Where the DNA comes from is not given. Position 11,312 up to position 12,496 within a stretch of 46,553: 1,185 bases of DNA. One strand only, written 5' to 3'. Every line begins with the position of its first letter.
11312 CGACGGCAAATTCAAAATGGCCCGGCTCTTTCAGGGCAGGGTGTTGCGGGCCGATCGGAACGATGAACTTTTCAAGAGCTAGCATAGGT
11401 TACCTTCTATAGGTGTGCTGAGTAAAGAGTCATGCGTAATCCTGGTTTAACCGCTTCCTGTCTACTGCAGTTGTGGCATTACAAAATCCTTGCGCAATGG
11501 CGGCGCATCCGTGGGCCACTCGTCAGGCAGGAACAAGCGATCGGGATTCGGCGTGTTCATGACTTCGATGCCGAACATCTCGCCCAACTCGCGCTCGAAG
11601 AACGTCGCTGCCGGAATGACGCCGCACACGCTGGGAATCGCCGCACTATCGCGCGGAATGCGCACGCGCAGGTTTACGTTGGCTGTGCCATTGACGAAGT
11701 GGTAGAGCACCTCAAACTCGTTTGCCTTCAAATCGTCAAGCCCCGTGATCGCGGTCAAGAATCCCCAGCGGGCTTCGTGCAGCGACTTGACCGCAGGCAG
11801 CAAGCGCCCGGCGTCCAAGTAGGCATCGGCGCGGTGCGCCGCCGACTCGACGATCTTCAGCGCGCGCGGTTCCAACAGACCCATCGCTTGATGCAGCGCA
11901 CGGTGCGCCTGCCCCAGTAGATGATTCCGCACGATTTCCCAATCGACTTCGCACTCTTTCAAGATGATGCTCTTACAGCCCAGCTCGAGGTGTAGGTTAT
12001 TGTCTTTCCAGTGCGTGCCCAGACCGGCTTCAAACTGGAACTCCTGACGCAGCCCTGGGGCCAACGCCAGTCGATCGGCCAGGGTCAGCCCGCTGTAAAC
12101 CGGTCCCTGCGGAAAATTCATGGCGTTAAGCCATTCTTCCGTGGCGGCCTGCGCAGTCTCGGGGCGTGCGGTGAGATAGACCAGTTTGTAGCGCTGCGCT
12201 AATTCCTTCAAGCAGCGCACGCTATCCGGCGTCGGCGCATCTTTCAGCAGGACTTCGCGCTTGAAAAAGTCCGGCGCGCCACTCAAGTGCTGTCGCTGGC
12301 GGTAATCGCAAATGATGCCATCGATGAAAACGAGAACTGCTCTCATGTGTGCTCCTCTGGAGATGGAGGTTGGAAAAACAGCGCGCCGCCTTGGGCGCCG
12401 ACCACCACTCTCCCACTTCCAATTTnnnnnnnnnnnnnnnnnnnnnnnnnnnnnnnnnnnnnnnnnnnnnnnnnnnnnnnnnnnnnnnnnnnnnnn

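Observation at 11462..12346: HAD-like, apparently catalytically dead domain fused to the NuoC-like subunit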

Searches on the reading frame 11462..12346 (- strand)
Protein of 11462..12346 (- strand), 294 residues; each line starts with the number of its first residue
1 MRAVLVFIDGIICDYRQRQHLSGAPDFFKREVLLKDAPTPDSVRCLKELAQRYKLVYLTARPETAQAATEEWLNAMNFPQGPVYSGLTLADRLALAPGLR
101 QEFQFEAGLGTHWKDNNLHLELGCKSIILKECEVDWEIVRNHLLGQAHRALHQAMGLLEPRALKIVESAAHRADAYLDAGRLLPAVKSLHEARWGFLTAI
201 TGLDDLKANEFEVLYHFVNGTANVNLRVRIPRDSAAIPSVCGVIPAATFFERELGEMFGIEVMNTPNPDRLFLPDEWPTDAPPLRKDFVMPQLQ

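Call 5: search_protein_families(library=pfam, proteins=[window:11462-12346:-], max_evalue=0.01)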
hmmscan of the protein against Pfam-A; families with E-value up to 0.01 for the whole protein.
window:11462-12346:- (294 aa): 2 families
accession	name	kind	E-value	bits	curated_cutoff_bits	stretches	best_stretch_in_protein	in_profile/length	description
PF00329.25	Complex1_30kDa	-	4.1e-27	95.7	22.5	1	177-291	3-121/124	Respiratory-chain NADH dehydrogenase, 30 Kd subunit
PF24694.1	LNS2_PITM1-3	-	4.8e-07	30.3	27.7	1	51-85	36-70/124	PITM 1-3, LNS2 domain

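Call 6: search_protein_families(library=ncbifam, proteins=[window:11462-12346:-], max_evalue=1)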
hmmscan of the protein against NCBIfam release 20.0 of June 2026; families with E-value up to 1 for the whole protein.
window:11462-12346:- (294 aa): 17 families
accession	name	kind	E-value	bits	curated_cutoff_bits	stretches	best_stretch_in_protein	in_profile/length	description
TIGR01961.1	NuoC_fam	subfamily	1.8e-19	70.4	122.45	1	185-289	13-119/122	NADH (or F420H2) dehydrogenase, subunit C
NF004735.0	PRK06074.2-2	equivalog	5.7e-17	62.1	176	1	169-288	25-146/158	NADH-quinone oxidoreductase subunit C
NF040611.1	F420_dehyd_FpoC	exception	3.1e-16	59.7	220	1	170-288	26-146/158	F420H2 dehydrogenase subunit FpoC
NF009141.0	PRK12494.1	equivalog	5.9e-16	58.8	175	1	178-292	49-167/175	NAD(P)H-quinone oxidoreductase subunit J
NF004737.0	PRK06074.2-4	equivalog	4.3e-15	56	144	1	183-290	24-126/150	NADH-quinone oxidoreductase subunit C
NF004733.0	PRK06074.1-5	equivalog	3.9e-13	49.5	225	1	186-290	47-151/203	NADH-quinone oxidoreductase subunit C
NF009808.0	PRK13292.1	equivalog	1.7e-12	46.1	1156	1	207-288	292-373/791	NADH-quinone oxidoreductase subunit B/C/D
NF006304.0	PRK08491.1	equivalog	4e-12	46.3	228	1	176-287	62-173/263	NADH-quinone oxidoreductase subunit C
NF008728.0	PRK11742.1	equivalog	7.9e-12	44.3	840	1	204-289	88-173/598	NADH-quinone oxidoreductase subunit C/D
NF004736.0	PRK06074.2-3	equivalog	1.2e-11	44.6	239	1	189-290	57-159/183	NADH-quinone oxidoreductase subunit C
NF005856.0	PRK07785.1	equivalog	6.9e-11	42.5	224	1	192-288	124-222/246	NADH-quinone oxidoreductase subunit C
NF004731.0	PRK06074.1-3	equivalog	1.1e-09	38.4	303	1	182-290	39-147/207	NADH-quinone oxidoreductase subunit C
NF004734.0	PRK06074.2-1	equivalog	2.5e-09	37.4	169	1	171-289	26-150/164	NADH-quinone oxidoreductase subunit C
NF004738.0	PRK06074.2-5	equivalog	3.7e-09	36.5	198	1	176-290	33-151/174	NADH-quinone oxidoreductase subunit C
NF005832.0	PRK07735.1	equivalog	1.9e-08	33.9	431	1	209-289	344-424/430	NADH-quinone oxidoreductase subunit C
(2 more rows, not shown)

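Call 8: find_homologous_proteins(query=window:11462-12346:-, max_evalue=0.001)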
Query window:11462-12346:- (294 aa): 78 proteins with E <= 0.001 among 2908 candidates.
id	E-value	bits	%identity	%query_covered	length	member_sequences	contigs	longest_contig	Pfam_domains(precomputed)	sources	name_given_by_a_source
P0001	7.8e-198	674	100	100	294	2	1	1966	PF24694.2,PF00329.26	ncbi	-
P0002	1.5e-172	591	86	100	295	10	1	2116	PF24694.2,PF00329.26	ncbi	-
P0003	2.0e-167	574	84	100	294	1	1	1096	PF24694.2,PF00329.26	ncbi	-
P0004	5.7e-167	572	84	100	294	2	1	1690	PF24694.2,PF00329.26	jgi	jgi:NADH:ubiquinone oxidoreductase subunit C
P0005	6.2e-166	569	84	100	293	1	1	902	PF24694.2,PF00329.26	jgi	-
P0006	8.5e-166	569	83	100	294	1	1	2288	PF24694.2,PF00329.26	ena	-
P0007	1.0e-165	568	84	100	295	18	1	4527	PF24694.2,PF00329.26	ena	-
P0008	1.3e-165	568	83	100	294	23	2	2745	PF24694.2,PF00329.26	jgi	jgi:NADH:ubiquinone oxidoreductase subunit C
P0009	4.8e-165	566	82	100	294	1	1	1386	PF24694.2,PF00329.26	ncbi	-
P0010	6.6e-165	566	83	100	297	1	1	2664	PF24694.2,PF00329.26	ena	-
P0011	1.7e-164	564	83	100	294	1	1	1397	PF24694.2,PF00329.26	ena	-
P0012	4.2e-164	563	81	100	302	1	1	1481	PF24694.2,PF00329.26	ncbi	-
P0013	5.5e-164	563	83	100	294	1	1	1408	PF24694.2,PF00329.26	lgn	-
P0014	5.4e-163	559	83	100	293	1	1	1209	PF24694.2,PF00329.26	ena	-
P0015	5.9e-163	559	83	100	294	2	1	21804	PF24694.2,PF00329.26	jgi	jgi:NADH:ubiquinone oxidoreductase subunit C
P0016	3.3e-162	557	82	100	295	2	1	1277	PF24694.2,PF00329.26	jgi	jgi:NADH:ubiquinone oxidoreductase subunit C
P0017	4.0e-161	553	82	100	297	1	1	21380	PF24694.2,PF00329.26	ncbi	-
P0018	1.4e-160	551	81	100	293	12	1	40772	PF24694.2,PF00329.26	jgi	jgi:NADH:ubiquinone oxidoreductase subunit C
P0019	1.9e-160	551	80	99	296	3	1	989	PF24694.2,PF00329.26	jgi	jgi:NADH:ubiquinone oxidoreductase subunit C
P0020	3.3e-160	550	81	100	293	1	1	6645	PF24694.2,PF00329.26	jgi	jgi:Ni,Fe-hydrogenase III component G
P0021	7.5e-158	542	80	100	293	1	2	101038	PF24694.2,PF00329.26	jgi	jgi:NADH:ubiquinone oxidoreductase subunit C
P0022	5.4e-157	540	79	100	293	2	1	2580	PF24694.2,PF00329.26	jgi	jgi:NADH:ubiquinone oxidoreductase subunit C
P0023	2.4e-155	534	76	100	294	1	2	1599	PF00329.26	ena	-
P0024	9.5e-155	532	78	99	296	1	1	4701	PF24694.2,PF00329.26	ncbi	-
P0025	2.0e-154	531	77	100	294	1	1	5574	PF24694.2,PF00329.26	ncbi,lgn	-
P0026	1.8e-150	518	75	99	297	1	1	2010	PF24694.2,PF00329.26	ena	-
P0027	5.6e-150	517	76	99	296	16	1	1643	PF00329.26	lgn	-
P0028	1.6e-149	515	75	98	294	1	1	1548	PF24694.2,PF00329.26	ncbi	-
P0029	1.9e-147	508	74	100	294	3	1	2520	PF00329.26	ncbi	-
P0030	2.0e-147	508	75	99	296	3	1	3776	PF00329.26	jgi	-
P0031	1.2e-144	499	74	99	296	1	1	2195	PF24694.2,PF00329.26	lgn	-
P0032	1.8e-144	499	73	99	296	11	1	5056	PF00329.26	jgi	jgi:NADH:ubiquinone oxidoreductase subunit C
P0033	1.2e-141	489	74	99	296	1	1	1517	PF00329.26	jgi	jgi:NADH:ubiquinone oxidoreductase subunit C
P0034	1.6e-141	489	81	90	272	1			PF00329.26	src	-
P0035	7.0e-139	480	73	99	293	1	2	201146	PF24694.2,PF00329.26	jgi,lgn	jgi:Ni,Fe-hydrogenase III component G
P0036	1.1e-127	443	82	80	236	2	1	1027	PF00329.26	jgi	-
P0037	5.6e-123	428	63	99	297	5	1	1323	PF24694.2,PF00329.26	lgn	-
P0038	5.6e-118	412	62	99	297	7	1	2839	PF00329.26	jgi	-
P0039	2.7e-117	409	81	76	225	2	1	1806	PF00329.26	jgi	jgi:Ni,Fe-hydrogenase III component G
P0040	1.5e-116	407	60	99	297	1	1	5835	PF00329.26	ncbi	-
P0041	1.7e-107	377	58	100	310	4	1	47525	PF00329.26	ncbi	-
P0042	1.9e-102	361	56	99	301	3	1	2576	PF00329.26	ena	-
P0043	1.8e-100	354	54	99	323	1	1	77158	PF24694.2,PF00329.26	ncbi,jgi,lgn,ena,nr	ncbi:MAG TPA: NADH-quinone oxidoreductase subunit C [Anaerolineae bacterium]|nr:NADH-quinone oxidore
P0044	7.1e-98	346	54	98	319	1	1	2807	PF24694.2,PF00329.26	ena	-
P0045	1.7e-95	338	54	98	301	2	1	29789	PF24694.2,PF00329.26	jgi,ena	-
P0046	2.8e-93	330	81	62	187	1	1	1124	PF00329.26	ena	-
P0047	2.9e-93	330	59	69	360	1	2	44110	PF24694.2,PF00329.26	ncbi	-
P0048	2.0e-82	295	79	56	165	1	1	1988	PF00329.26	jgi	jgi:NADH:ubiquinone oxidoreductase subunit C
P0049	1.2e-73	266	64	67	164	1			PF24694.2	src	-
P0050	8.7e-47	178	83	34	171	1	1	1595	PF24694.2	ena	-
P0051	1.6e-44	170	56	50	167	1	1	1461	PF24694.2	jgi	jgi:hypothetical protein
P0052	2.2e-43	167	57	48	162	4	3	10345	PF00329.26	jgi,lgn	jgi:Ni,Fe-hydrogenase III component G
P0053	7.8e-41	158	57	49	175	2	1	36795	PF00329.26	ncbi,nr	ncbi:MAG: NADH-quinone oxidoreductase subunit C [Anaerolineae bacterium]|nr:NADH-quinone oxidoreduct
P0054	8.3e-41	158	63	40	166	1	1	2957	PF00329.26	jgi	jgi:Ni,Fe-hydrogenase III component G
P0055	1.4e-39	154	56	47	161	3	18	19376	PF00329.26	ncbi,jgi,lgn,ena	jgi:NADH:ubiquinone oxidoreductase subunit C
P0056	7.1e-39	152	61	40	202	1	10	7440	PF00329.26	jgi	jgi:Ni,Fe-hydrogenase III component G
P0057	1.7e-38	151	53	47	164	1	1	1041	PF00329.26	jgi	jgi:Ni,Fe-hydrogenase III component G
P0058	6.1e-37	146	54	49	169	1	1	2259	PF00329.26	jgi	jgi:Ni,Fe-hydrogenase III component G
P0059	7.2e-37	145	53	47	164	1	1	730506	PF00329.26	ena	-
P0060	2.2e-36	144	53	47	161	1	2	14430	PF00329.26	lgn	-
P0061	4.9e-36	143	57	41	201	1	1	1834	PF00329.26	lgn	-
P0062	1.3e-35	141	48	49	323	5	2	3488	PF24694.2,PF14196.12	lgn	-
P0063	2.6e-35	140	54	49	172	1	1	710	PF00329.26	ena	-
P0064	3.1e-35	140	58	43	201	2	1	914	PF00329.26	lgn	-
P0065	6.2e-35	139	48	51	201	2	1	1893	PF00329.26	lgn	-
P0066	1.2e-34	138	47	49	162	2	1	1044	PF00329.26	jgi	-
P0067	7.0e-34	135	52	40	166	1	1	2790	PF00329.26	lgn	-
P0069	4.3e-33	133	47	47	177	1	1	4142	PF00329.26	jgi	jgi:Ni,Fe-hydrogenase III component G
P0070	5.1e-32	129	49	49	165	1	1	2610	PF00329.26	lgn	-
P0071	2.4e-30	124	45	47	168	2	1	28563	PF00329.26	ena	-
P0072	6.0e-29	119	54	40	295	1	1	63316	PF00329.26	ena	-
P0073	8.8e-29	119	42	49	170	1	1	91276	PF00329.26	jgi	jgi:NADH:ubiquinone oxidoreductase subunit C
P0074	3.1e-28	117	53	40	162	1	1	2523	PF00329.26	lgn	-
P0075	8.8e-27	112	46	47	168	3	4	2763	PF00329.26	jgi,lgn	jgi:Ni,Fe-hydrogenase III component G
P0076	2.1e-26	111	53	36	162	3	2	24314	PF00329.26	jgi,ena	-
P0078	1.1e-6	46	32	41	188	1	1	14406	PF00329.26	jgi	jgi:NADH-quinone oxidoreductase subunit C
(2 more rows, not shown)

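Call 20: search_dna_similar(query=window:11462-12346:-, collection=plasmids, mode=protein, max_rows=10)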
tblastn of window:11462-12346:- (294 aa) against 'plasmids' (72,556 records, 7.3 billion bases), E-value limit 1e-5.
Records with a match: 36; places in all: 45; records where one place covers at least 80% of the query: 0.
Best place of each record, by identity: <60% 36.
By first word of the organism name: Escherichia 6; Klebsiella 6; Acinetobacter 5; Salmonella 4; Azospirillum 4; Pantoea 2; Proteus 2; Rhizobium 1; Shinella 1; Phocaeicola 1; and 4 more.
By predicted mobility (MOB-suite, as given by PLSDB): non-mobilizable 27; mobilizable 7; conjugative 2.
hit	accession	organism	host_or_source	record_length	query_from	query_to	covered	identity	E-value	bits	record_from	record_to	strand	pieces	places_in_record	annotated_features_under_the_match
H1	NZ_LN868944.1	Salmonella enterica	Homo sapiens,feces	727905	144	287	49%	30.7%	3e-8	62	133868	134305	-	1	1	hycE: formate hydrogenlyase subunit HycE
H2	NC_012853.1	Rhizobium leguminosarum bv. trifolii WSM1325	-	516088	182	288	36%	35.8%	2e-9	66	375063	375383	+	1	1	NADH-quinone oxidoreductase subunit C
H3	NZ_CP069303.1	Shinella sp. PSBB067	monoisolate,Minnesota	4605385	178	288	38%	33.6%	5e-7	59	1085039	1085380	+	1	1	none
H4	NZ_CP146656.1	Escherichia coli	Homo sapiens,cell culture,Colon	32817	185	287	35%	35.5%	1e-9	66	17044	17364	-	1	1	hycE: formate hydrogenlyase subunit HycE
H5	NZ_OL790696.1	Escherichia coli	-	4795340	185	287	35%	35.5%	1e-9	66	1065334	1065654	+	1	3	none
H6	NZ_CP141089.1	Escherichia coli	Homo sapiens,Infected Human Urine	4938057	182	287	36%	34.2%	5e-8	61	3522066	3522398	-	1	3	none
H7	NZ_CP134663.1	Escherichia coli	Larus michahellis,bacteria,cloaca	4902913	182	287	36%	34.2%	5e-8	61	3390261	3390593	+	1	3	none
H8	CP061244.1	Escherichia coli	Homo sapiens,cell culture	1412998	182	287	36%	34.2%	5e-8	61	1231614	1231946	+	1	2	hyfG: hydrogenase 4 catalytic subunit HyfG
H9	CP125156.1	Klebsiella pneumoniae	-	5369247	185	287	35%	34.6%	2e-9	66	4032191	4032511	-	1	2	hycE: formate hydrogenlyase subunit HycE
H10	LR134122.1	Klebsiella aerogenes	not available: to be reported later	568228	185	287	35%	34.6%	2e-9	66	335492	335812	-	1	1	hycE: hydrogenase 3 large subunit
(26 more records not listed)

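Call 25: predict_structure(alignment_id=A4)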
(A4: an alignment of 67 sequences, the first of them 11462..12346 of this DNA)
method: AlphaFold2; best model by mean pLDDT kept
length: 294 residues; sequences in the alignment: 67
mean_pLDDT: 92.2   pTM: 0.67
mean pLDDT of the five models: 92.2, 91.7, 91.4, 91.2, 90.9
residues with pLDDT >= 90: 237; 70-90: 51; 50-70: 6; < 50: 0
segments of 3 or more residues with pLDDT < 50: none
pLDDT, mean of each block of 10 residues (from residue 1): 95 94 91 95 94 95 95 97 96 97 97 95 96 92 86 94 90 95 97 96 94 96 96 95 92 91 82 75 77 62
secondary structure, 60 per line:
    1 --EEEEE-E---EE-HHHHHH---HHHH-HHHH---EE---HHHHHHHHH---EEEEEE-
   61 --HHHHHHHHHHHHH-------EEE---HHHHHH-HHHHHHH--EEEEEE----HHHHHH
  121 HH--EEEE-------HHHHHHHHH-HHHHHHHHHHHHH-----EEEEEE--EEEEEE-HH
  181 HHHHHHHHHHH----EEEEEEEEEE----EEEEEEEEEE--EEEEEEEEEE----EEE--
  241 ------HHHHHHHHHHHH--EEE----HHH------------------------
elements in order: E3-7 H16-21 H25-28 H30-33 H42-50 E54-59 H63-75 E83-85 H89-94 H96-102 E105-110 H115-122 E125-128 H136-144 H146-158 E164-169 E172-177 H179-191 E196-205 E210-219 E222-231 E236-238 H247-258 E261-263

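Call 29: fold_search(model_id=the predicted structure, library=pdb)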
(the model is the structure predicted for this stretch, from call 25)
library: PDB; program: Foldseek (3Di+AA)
matches with E <= 10: 1376; with E <= 0.001: 101
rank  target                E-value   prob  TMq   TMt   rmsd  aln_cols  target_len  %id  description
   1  7z0s_E                1.5e-08  1.00  0.38  0.22   9.5       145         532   28  Structure of the Escherichia coli formate hydrogenlyase complex (anaerobic preparation, without formate dehydrogenase  (released 2022-09-28)
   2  9g83_C                1.6e-08  1.00  0.38  0.56   9.1       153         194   23  Respiratory supercomplex CI1-CIII2-CIV2-(cbb3)1 from alphaproteobacterium (released 2026-02-04)
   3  8b9z_C                2.8e-08  1.00  0.37  0.51   8.1       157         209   22  Drosophila melanogaster complex I in the Active state (Dm1) (released 2023-01-18)
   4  6yj4_C                3.8e-08  1.00  0.38  0.45  10.3       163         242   20  Structure of Yarrowia lipolytica complex I at 2.7 A (released 2020-08-12)
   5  6nbq_J                4.6e-08  1.00  0.35  0.61  10.4       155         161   27  T.elongatus NDH (data-set 1) (released 2019-02-27)
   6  6khj_J                4.9e-08  1.00  0.35  0.62  10.2       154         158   27  Supercomplex for electron transfer (released 2020-02-12)
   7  9iho_C                5.2e-08  1.00  0.36  0.45   8.3       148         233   21  Open state without NUQM and without flavoprotein (classification state 4) of Pichia pastoris mitochondrial complex I i (released 2025-10-15)
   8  9ihp_C                5.6e-08  1.00  0.37  0.45   9.4       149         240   22  Open state without NUQM and with flavoprotein (classification state 3) of Pichia pastoris mitochondrial complex I in c (released 2025-10-15)
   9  7qsd_C                5.6e-08  1.00  0.37  0.52   9.3       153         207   22  Bovine complex I in the active state at 3.1 A (released 2022-03-02)
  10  8esw_S3               5.6e-08  1.00  0.38  0.52   7.2       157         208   21  Structure of mitochondrial complex I from Drosophila melanogaster, Flexible-class 1 (released 2023-03-29)
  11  8esz_S3               6.7e-08  1.00  0.37  0.51   9.6       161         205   23  Structure of mitochondrial complex I from Drosophila melanogaster, Helix-locked state (released 2023-03-29)
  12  7zm7_G                7.1e-08  1.00  0.36  0.44   8.0       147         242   19  CryoEM structure of mitochondrial complex I from Chaetomium thermophilum (inhibited by DDM) (released 2022-11-30)
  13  8olt_C                8.0e-08  1.00  0.37  0.51   7.0       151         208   20  Mitochondrial complex I from Mus musculus in the active state bound with piericidin A (released 2023-08-09)
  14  7dgq_C                8.6e-08  1.00  0.36  0.50   9.7       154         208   22  Activity optimized supercomplex state1 (released 2022-05-18)
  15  6u8y_K                9.1e-08  1.00  0.37  0.62   9.7       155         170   25  Structure of the membrane-bound sulfane sulfur reductase (MBS), an archaeal respiratory membrane complex (released 2020-09-09)
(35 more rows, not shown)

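Call 49: find_encoding_contigs(protein=P0059, flank=10000, max_places=2)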
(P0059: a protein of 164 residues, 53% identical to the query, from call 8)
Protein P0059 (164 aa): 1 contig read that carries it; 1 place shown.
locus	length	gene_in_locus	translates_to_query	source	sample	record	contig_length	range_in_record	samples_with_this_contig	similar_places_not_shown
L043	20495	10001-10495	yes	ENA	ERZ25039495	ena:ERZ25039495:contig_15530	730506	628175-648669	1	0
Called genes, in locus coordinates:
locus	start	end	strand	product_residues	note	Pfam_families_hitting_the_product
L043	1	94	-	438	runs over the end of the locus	PF13676:TIR_2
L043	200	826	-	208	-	PF01810:LysE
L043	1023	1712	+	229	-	PF03793:PASTA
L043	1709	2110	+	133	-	-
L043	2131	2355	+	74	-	-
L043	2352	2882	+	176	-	-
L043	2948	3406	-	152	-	-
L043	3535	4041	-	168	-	PF18914:DUF5666 (weak)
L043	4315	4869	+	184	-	PF13244:MbhD, PF00499:Oxidored_q3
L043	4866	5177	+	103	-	PF00420:Oxidored_q2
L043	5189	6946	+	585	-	PF00662:Proton_antipo_N (weak), PF00361:Proton_antipo_M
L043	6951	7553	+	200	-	PF00662:Proton_antipo_N, PF00361:Proton_antipo_M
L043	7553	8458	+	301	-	PF00361:Proton_antipo_M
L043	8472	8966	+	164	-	-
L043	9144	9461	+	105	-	-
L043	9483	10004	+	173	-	PF01058:Oxidored_q6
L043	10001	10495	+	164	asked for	PF00329:Complex1_30kDa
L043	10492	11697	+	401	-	PF00374:NiFeSe_Hases, PF00346:Complex1_49kDa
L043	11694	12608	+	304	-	PF00146:NADHdh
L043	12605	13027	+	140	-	PF13183:Fer4_8 (faint), PF00037:Fer4, PF12797:Fer4_2 (weak), PF12837:Fer4_6 (weak), PF13237:Fer4_10, PF14697:Fer4_21 (faint), PF12838:Fer4_7, PF13187:Fer4_9 (weak), +1 more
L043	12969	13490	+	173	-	PF01750:HycI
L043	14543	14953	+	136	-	-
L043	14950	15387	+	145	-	-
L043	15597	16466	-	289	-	PF01306:LacY_symp (faint), PF03825:Nuc_H_symport (faint), PF12832:MFS_1_like, PF07690:MFS_1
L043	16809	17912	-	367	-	PF13506:Glyco_transf_21 (weak), PF00535:Glycos_transf_2, PF13641:Glyco_tranf_2_3, PF00535:Glycos_transf_2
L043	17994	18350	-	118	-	PF05635:23S_rRNA_IVP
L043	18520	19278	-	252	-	PF00534:Glycos_transf_1 (weak), PF13692:Glyco_trans_1_4, PF13524:Glyco_trans_1_2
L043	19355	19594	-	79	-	-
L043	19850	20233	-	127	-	-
